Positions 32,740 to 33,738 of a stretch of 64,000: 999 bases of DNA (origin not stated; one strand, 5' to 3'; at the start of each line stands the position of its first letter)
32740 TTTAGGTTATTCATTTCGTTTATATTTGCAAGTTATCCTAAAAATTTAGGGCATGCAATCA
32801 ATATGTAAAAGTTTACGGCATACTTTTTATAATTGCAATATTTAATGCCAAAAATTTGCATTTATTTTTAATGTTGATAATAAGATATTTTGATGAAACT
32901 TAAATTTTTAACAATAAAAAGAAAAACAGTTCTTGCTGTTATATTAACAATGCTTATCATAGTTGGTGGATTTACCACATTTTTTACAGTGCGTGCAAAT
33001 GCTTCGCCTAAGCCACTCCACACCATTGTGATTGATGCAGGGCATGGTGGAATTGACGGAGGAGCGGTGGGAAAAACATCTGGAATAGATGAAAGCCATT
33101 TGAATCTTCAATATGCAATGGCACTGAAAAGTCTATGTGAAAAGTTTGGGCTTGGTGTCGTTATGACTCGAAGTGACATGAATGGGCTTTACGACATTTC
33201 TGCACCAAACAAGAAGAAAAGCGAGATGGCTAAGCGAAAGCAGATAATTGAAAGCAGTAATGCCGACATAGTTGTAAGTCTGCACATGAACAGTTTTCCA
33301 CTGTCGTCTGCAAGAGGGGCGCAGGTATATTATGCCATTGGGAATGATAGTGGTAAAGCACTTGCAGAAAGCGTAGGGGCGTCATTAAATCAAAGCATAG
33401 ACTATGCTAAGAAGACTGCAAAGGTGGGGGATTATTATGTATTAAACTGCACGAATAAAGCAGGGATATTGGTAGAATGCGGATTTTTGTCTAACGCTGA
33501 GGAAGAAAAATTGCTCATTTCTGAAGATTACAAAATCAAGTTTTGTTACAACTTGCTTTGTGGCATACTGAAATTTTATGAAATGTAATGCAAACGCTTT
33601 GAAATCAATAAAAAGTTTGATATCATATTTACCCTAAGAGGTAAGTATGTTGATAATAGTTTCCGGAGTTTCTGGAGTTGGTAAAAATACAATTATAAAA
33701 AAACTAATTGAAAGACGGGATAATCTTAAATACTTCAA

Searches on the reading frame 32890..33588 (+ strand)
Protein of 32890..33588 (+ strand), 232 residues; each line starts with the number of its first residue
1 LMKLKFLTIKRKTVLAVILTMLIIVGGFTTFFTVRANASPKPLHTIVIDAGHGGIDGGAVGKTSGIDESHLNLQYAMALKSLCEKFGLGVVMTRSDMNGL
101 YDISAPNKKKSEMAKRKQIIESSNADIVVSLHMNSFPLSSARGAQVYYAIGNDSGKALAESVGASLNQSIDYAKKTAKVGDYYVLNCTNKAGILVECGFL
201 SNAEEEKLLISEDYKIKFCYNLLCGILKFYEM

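Call 75: search_protein_families(library=pfam, proteins=[window:32890-33588:+], max_evalue=0.00001)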
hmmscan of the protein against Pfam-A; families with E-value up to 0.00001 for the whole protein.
window:32890-33588:+ (232 aa): 1 family
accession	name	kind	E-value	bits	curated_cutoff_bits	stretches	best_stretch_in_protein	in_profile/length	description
PF01520.23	Amidase_3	-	4e-39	134.9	27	1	46-226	1-172/174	N-acetylmuramoyl-L-alanine amidase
